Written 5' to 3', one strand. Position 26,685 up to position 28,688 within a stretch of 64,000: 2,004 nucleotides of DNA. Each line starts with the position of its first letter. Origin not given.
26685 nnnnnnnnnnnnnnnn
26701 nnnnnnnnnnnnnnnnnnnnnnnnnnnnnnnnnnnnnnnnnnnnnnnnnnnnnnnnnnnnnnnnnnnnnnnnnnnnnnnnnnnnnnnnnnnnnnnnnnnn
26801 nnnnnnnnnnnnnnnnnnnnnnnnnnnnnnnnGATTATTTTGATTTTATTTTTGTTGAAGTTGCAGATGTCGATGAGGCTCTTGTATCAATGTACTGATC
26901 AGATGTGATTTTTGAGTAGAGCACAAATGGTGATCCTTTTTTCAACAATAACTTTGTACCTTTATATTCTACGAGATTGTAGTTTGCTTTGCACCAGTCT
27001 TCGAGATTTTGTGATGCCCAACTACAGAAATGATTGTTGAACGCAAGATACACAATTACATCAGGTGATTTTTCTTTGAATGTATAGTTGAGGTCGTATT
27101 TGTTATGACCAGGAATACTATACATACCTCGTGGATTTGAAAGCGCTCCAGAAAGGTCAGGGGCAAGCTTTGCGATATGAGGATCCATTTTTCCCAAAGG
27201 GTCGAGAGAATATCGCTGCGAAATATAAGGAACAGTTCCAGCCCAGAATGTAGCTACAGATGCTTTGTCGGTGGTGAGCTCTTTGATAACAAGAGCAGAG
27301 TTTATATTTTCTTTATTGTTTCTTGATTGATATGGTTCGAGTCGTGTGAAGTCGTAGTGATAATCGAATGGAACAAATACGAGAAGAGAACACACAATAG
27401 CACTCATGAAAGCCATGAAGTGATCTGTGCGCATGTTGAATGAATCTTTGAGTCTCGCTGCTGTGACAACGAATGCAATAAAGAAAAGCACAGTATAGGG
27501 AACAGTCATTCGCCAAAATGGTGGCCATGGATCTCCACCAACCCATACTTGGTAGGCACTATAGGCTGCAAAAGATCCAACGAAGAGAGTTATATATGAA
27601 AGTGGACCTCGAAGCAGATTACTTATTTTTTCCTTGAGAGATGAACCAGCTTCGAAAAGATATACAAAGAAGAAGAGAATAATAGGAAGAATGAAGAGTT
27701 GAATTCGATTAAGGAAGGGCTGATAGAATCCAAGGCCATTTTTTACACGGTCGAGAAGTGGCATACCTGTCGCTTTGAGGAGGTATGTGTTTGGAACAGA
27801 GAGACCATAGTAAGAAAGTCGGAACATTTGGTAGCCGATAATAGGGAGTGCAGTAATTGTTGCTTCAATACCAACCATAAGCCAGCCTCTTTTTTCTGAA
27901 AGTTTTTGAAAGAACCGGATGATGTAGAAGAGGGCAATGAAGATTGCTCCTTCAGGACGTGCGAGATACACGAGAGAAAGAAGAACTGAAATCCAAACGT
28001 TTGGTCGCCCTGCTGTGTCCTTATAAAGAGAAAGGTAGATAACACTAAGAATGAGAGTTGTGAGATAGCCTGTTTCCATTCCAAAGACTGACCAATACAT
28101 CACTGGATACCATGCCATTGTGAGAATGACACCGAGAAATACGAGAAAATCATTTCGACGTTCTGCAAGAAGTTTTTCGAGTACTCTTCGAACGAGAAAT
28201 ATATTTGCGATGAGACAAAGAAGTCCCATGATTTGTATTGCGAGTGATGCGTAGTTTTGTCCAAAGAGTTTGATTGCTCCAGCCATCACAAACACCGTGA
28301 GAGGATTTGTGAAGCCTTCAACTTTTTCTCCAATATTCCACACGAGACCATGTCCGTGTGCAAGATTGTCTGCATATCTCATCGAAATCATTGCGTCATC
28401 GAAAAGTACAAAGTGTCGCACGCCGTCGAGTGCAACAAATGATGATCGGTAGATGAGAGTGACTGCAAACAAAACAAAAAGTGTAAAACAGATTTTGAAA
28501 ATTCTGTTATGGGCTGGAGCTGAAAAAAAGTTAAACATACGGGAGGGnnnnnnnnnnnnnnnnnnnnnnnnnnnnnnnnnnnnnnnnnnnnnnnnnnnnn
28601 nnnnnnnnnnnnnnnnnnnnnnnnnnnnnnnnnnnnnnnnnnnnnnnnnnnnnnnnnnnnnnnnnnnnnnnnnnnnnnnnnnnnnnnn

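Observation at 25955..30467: Candidate polyprenyl-phospho-pentose (DPPR/DPA-like) lipid-linked sugar donor module outside Actinobacteria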

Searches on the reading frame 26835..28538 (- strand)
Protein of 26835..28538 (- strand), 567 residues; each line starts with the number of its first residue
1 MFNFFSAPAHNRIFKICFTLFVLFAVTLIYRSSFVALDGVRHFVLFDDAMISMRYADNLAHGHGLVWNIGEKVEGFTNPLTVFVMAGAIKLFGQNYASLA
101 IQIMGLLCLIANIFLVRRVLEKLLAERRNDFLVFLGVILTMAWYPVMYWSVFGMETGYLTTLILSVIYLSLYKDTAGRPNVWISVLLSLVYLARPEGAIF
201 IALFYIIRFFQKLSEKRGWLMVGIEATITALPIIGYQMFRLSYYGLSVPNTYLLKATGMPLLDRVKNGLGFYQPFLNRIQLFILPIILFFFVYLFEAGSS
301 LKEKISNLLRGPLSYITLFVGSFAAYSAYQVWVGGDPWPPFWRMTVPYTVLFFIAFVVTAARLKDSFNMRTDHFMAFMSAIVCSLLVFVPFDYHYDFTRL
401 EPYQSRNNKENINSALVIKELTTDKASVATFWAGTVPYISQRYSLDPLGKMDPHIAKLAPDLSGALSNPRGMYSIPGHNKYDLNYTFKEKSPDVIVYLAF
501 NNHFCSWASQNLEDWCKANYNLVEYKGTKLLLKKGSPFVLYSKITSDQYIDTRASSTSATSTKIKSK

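Call 3: search_protein_families(library=pfam, proteins=[window:26835-28538:-], max_evalue=0.01)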
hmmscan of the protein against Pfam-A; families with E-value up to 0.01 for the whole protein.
window:26835-28538:- (567 aa): 0 families
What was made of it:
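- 26835..28538 (-): GT-C fold glycosyltransferase, AftB-like; predicted extracytoplasmic pentofuranosyltransferase that uses the lipid-linked donor. No Pfam hit (call 3).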

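Call 4: search_protein_families(library=ncbifam, proteins=[window:26835-28538:-], max_evalue=0.01)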
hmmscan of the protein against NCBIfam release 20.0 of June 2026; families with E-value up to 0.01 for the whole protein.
window:26835-28538:- (567 aa): 1 family
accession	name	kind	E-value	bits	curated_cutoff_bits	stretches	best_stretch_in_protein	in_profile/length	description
NF041481.1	beta_arabfuran_tase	equivalog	2.5e-10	39.1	1050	1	42-336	24-341/633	terminal beta-(1->2)-arabinofuranosyltransferase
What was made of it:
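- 26835..28538 (-): NCBIfam terminal beta-(1->2)-arabinofuranosyltransferase E 2.5e-10 (call 4).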

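Call 9: find_encoding_contigs(protein=window:26835-28538:-, flank=10000, max_places=6)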
Protein window:26835-28538:- (567 aa): 2 contigs read that carry it; 1 place shown.
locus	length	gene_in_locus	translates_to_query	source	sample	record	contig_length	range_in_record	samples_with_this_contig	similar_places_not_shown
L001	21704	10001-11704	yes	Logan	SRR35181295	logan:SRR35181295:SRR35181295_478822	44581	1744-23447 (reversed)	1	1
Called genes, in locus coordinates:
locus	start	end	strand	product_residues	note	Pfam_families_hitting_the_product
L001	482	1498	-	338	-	-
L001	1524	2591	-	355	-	PF07719:TPR_2 (faint), PF13414:TPR_11 (faint), PF13428:TPR_14 (faint), PF13432:TPR_16 (faint), PF14559:TPR_19 (faint), PF13424:TPR_12 (faint), PF13431:TPR_17 (faint), PF25063:ARM_TT21_C (faint), +2 more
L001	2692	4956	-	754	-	PF04932:Wzy_C, PF00515:TPR_1 (faint), PF07719:TPR_2 (faint), PF14559:TPR_19 (faint), PF13181:TPR_8 (faint), PF13428:TPR_14 (faint), PF13429:TPR_15 (faint), PF12895:ANAPC3 (faint), +2 more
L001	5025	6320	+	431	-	PF01943:Polysacc_synt, PF13440:Polysacc_synt_3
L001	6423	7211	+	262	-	PF04989:RMNT_CmcI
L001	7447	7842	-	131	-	-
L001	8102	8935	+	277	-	PF01040:UbiA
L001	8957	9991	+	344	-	PF01073:3Beta_HSD, PF01370:Epimerase, PF02719:Polysacc_synt_2, PF04321:RmlD_sub_bind, PF13460:NAD_binding_10, PF16363:GDP_Man_Dehyd, PF07993:NAD_binding_4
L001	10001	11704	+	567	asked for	-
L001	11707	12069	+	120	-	-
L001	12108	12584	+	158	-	PF09419:PGP_phosphatase, PF13242:Hydrolase_like (faint)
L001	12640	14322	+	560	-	-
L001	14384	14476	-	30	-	-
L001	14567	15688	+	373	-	PF01041:DegT_DnrJ_EryC1, PF00155:Aminotran_1_2 (weak), PF01053:Cys_Met_Meta_PP (weak), PF01212:Beta_elim_lyase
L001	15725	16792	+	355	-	-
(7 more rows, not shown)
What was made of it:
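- The surrounding locus contains other nucleotide-sugar genes (call 9).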

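Call 11: search_solved_structures(query=window:26835-28538:-, max_evalue=10, show_alignments=2)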
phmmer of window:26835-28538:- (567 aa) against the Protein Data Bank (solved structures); distinct sequences matched with E-value up to 10: 4.
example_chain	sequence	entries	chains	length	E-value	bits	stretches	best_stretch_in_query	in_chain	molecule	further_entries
9dlf_C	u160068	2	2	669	6.2e-08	34.9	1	45-281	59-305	Arabinosyltransferase AftB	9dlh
7m3t_N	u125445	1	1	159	1.5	10.5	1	339-404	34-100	Coat protein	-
1a34_A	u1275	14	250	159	1.5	10.5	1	339-404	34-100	SATELLITE TOBACCO MOSAIC VIRUS | Coat protein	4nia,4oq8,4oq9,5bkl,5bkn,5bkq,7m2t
7m3t_G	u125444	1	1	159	1.5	10.5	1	339-404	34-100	Coat protein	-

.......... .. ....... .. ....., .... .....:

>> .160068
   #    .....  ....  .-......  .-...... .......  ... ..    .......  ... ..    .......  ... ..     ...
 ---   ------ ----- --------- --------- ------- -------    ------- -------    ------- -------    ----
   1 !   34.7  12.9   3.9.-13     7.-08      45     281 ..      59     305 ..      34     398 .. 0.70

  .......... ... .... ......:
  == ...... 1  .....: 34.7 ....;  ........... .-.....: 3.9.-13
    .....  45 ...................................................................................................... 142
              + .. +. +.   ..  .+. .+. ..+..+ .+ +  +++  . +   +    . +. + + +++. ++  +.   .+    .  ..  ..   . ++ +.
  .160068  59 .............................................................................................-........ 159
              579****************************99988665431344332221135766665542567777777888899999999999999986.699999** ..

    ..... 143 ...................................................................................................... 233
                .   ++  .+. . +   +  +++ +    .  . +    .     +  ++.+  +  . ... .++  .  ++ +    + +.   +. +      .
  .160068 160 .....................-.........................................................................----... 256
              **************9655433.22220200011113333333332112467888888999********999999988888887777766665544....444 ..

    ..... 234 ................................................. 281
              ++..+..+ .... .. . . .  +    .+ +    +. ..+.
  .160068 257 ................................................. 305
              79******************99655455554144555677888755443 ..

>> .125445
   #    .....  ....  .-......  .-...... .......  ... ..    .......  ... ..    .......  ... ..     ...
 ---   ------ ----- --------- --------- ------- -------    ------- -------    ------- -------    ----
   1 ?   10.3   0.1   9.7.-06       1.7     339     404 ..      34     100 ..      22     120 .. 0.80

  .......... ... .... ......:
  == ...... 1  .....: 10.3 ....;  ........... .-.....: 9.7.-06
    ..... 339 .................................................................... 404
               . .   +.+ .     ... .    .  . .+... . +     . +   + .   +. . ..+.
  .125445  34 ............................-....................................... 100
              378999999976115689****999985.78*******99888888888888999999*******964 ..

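Call 22: find_homologous_proteins(query=window:26835-28538:-, max_evalue=0.00001)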
Query window:26835-28538:- (567 aa): 1519 proteins with E <= 0.00001 among 8000 candidates; the best 120 are listed.
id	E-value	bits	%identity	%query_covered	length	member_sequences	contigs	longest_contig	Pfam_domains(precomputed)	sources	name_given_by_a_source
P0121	0.0e+0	1171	100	91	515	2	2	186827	-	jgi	jgi:hypothetical protein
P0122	3.1e-243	827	65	96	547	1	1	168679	-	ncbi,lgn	-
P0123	5.2e-235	799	62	97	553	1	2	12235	-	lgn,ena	-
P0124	1.2e-233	795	61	96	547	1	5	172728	-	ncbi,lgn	-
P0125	2.2e-233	794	67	89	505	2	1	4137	-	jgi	jgi:hypothetical protein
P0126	1.6e-224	765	58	98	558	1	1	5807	-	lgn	-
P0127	1.5e-221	755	65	87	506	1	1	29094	-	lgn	-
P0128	6.9e-194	664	53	96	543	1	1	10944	-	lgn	-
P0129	8.0e-186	637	53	95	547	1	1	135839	-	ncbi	-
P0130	8.3e-179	614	52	96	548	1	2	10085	-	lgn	-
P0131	3.5e-172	592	50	96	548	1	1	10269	-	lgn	-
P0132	1.3e-150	521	44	96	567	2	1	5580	-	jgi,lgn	jgi:hypothetical protein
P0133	2.1e-145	504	45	95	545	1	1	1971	-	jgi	jgi:hypothetical protein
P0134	2.7e-145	503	46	96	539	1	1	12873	-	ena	-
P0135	1.1e-143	498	47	94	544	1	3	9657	-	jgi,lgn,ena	-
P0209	4.5e-88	314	37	94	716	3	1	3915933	PF01040.24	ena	-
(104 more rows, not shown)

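Call 24: find_related_loci(query=A1, collection=genome_contigs, flank=10000)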
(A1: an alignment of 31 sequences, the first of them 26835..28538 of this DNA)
Query A1 (567 aa) in genome_contigs; peptide patterns used: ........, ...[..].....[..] (x = any residue, [..] = any of these).
578 stretches matched a pattern; 571 encode a relative of the query (tblastn E <= 1e-3); the best 80 are kept; 80 distinct loci.
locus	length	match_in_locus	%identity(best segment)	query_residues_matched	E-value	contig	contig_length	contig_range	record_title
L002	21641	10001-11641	65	1-546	0e+0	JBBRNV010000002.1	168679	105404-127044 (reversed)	MAG: Candidatus Paceibacteria bacterium isolate La1_metabat2.199 LA1C_B2.199_k141_1805158L_168679_cov_29.9963, whole gen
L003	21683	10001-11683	60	1-558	0e+0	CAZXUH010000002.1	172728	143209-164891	MAG TPA_asm: uncultured Candidatus Saccharibacteria bacterium isolate SRP292972_co3_33 genome assembly, contig: NODE_120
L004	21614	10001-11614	53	3-539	0e+0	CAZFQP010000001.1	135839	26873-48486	MAG TPA_asm: uncultured Candidatus Saccharibacteria bacterium isolate SRP278252_co1_731 genome assembly, contig: NODE_11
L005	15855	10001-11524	39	29-544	1e-100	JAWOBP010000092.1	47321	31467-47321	MAG: Polyangia bacterium isolate BLK3-3.bin.217 k191_1781985, whole genome shotgun sequence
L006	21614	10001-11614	40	1-539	4e-100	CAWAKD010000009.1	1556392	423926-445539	MAG: uncultured delta proteobacterium isolate MFD02416.bin.1.176 genome assembly, contig: contig_57377, whole genome sho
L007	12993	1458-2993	38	10-544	2e-98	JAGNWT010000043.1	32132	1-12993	MAG: Anaerolineales bacterium isolate Go_SlAct_bin_337 Go_SlAct_4429_length_32132_cov_129.558475, whole genome shotgun s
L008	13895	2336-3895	39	14-545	2e-98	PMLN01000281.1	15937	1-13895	MAG: Anaerolineae bacterium isolate fen_1038 73.20120600_E1D.109_contig_28636, whole genome shotgun sequence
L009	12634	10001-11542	38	21-545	3e-96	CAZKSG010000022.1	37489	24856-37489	MAG TPA_asm: uncultured Anaerolinea sp. isolate binchicken_co197_557 genome assembly, contig: NODE_1278_length_37489_cov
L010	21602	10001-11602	37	10-544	1e-95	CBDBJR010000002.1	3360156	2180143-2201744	MAG: Candidatus Poriferihabitaceae bacterium isolate ddc5a202-60fb-4026-963d-34f754f030b5 genome assembly, contig: conti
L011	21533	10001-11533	38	10-543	9e-96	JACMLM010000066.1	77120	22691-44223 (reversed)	MAG: Anaerolineales bacterium isolate ES-bin-309 ES-bin-309-contig-k141_12907864, whole genome shotgun sequence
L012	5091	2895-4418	39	29-544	8e-95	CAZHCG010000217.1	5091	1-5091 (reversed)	MAG TPA_asm: uncultured Myxococcales bacterium isolate binchicken_co17_433 genome assembly, contig: NODE_29905_length_50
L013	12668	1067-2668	38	8-544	6e-94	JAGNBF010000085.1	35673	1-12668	MAG: Chloroflexota bacterium isolate Go_Eff_bin_125 Go_Eff_1878_length_35673_cov_14.839729, whole genome shotgun sequenc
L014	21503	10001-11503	37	21-548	1e-92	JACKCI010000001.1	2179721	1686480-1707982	MAG: Anaerolineales bacterium isolate HK-STAS-CHLO-43 HK-STAS-CHLO-43_1, whole genome shotgun sequence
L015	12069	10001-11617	35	11-548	1e-92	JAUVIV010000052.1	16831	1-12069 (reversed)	MAG: bacterium isolate CSMAG_437 CSMAG_437_k127_702637_length_16831_cov_14.9916, whole genome shotgun sequence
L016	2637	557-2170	36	11-548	8e-95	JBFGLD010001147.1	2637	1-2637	MAG: Anaerolineae bacterium isolate Mix_sand03.2021.01.D.74 k141_3425819_length_2637_cov_6.0000, whole genome shotgun se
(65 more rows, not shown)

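Call 33: search_solved_structures(query=A1, max_evalue=10)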
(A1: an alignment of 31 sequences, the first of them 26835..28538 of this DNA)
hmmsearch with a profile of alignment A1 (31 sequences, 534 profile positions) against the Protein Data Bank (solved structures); distinct sequences matched with E-value up to 10: 2.
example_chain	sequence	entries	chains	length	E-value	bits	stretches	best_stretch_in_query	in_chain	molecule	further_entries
9dlf_C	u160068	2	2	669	6e-18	67.8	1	46-347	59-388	Arabinosyltransferase AftB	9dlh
5lmj_A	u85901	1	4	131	0.037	15.7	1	397-441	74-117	nanobody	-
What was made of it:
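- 26835..28538 (-): AftB 9dlf is the only credible PDB sequence hit (the other listed hits have E 1.5): E 6e-8 for the single sequence and 6e-18 for the family profile (calls 11, 33).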

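Call 34: search_protein_families(library=pfam, proteins=[P0209], max_evalue=0.01)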
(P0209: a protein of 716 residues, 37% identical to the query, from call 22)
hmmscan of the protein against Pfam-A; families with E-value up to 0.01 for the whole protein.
P0209 (716 aa): 2 families
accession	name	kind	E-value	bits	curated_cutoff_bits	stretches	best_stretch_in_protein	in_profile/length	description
PF01040.23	UbiA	-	2.1e-21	76.8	34.2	1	6-157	11-161/250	UbiA prenyltransferase family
PF14851.11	FAM176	-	0.0081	16.4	31.5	0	337-368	2-35/152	FAM176 family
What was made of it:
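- A UbiA::GT-C fusion exists (P0209; calls 22, 34).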

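Call 54: predict_structure(alignment_id=A1)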
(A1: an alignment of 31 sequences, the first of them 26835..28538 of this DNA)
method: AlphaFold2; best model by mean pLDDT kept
length: 567 residues; sequences in the alignment: 31
mean_pLDDT: 93.3   pTM: 0.92
mean pLDDT of the five models: 93.3, 92.4, 92.3, 92.3, 91.8
residues with pLDDT >= 90: 504; 70-90: 46; 50-70: 6; < 50: 11
segments of 3 or more residues with pLDDT < 50: 557-567
pLDDT, mean of each block of 10 residues (from residue 1): 85 96 97 94 95 98 98 95 98 96 98 98 88 97 95 94 98 82 98 96 97 92 97 98 96 91 94 92 96 94 96 96 97 87 93 98 95 96 93 91 88 98 98 96 97 96 88 91 98 96 93 97 97 98 94 58 37
secondary structure, 60 per line:
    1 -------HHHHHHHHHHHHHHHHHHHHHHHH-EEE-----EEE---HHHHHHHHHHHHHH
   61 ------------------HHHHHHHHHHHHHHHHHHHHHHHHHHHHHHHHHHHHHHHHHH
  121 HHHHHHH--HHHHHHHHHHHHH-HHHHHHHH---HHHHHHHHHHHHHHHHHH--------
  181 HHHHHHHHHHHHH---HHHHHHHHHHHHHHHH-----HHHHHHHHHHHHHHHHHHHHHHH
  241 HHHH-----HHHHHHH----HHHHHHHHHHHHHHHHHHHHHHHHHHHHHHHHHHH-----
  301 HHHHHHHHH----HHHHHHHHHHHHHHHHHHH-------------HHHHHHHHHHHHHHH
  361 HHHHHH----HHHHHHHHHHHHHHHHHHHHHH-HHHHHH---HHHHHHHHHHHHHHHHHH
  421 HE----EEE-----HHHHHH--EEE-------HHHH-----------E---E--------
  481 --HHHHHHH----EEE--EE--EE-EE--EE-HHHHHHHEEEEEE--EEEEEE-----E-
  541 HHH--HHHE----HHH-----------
elements in order: H8-31 E33-35 E41-43 H47-60 H79-127 H130-142 H144-151 H155-172 H181-193 H197-212 H218-244 H250-256 H261-295 H301-309 H314-332 H346-366 H371-392 H394-399 H403-421 E427-429 H435-440 E443-445 H453-456 H483-489 E494-496 H513-519 E520-525 E528-533
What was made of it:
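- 26835..28538 (-): AF2 pLDDT 93.3 (call 54).
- On AftB-type (GT89-like) GT-C arabinofuranosyltransferases: The AF2 model has pLDDT 93.3, and D47-D48 lie at the start of helix 47-60, just after TM1 (call 54).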

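Call 60: fold_search(model_id=the predicted structure, library=pdb)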
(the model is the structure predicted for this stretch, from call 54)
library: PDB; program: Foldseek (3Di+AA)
matches with E <= 10: 481; with E <= 0.001: 19
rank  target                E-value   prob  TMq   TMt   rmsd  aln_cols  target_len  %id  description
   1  9dlf_C                1.3e-10  1.00  0.58  0.54   6.0       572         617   17  Arabinosyltransferase AftB in complex with Fab_B3 (released 2025-06-25)
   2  9dlh                  7.0e-09  1.00  0.56  0.53   6.2       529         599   16  donor substrate analog-bound AftB (released 2025-06-25)
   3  5ezm                  4.8e-06  1.00  0.52  0.54  11.1       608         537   13  Crystal Structure of ArnT from Cupriavidus metallidurans in the apo state (released 2016-02-17)
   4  5f15                  7.4e-06  1.00  0.52  0.54  10.7       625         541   11  Crystal Structure of ArnT from Cupriavidus metallidurans bound to Undecaprenyl phosphate (released 2016-02-17)
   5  9s6t_A                3.8e-05  1.00  0.51  0.58   8.5       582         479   11  Ternary cryo-EM structure of chicken ALG12 with Dol25-PP-GlcNAc2Man7, Dol25-P-Man, and Fab (released 2026-03-18)
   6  6ezn_F                4.3e-05  1.00  0.46  0.41  13.1       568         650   11  Cryo-EM structure of the yeast oligosaccharyltransferase (OST) complex (released 2018-01-17)
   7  5gmy_A                4.7e-05  1.00  0.51  0.37  12.6       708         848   10  Crystal structure of the Archaeoglobus fulgidus oligosaccharyltransferase (O29867_ARCFU) tethered with an acceptor pep (released 2017-02-01)
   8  7e9s_A                8.2e-05  1.00  0.43  0.30  17.4       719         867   11  Archaeal oligosaccharyltransferase AglB from Archaeoglobus fulgidus in complex with an inhibitory peptide and a dolich (released 2021-09-08)
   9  6gxc_A                8.6e-05  1.00  0.42  0.35   8.6       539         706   13  Bacterial oligosaccharyltransferase PglB in complex with an inhibitory peptide and a reactive lipid-linked oligosaccha (released 2018-11-14)
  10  9s6u_A                1.0e-04  1.00  0.51  0.53  10.0       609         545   10  Ternary cryo-EM structure of human ALG9 with Dol25-PP-GlcNAc2Man8, Dol25-P-Man and Fab (released 2026-03-18)
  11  5ogl_A                1.7e-04  1.00  0.41  0.34   8.7       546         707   13  Structure of bacterial oligosaccharyltransferase PglB in complex with an acceptor peptide and an lipid-linked oligosac (released 2017-10-25)
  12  3rce_A                2.1e-04  1.00  0.46  0.39   8.1       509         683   11  Bacterial oligosaccharyltransferase PglB (released 2011-06-15)
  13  8if8_B                2.1e-04  1.00  0.41  0.39  10.3       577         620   12  Arabinosyltransferase AftA (released 2023-05-31)
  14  8b6l_I                2.2e-04  1.00  0.43  0.37  17.2       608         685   11  Subtomogram average of the human Sec61-TRAP-OSTA-translocon (released 2022-12-07)
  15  6s7t_A                2.7e-04  1.00  0.35  0.30  12.5       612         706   11  Cryo-EM structure of human oligosaccharyltransferase complex OST-B (released 2019-12-18)
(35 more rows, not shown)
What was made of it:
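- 26835..28538 (-): Foldseek best match AftB, E 1.3e-10, then ArnT (call 60).
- On AftB-type (GT89-like) GT-C arabinofuranosyltransferases: The best Foldseek match is AftB, E 1.3e-10 (call 60).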
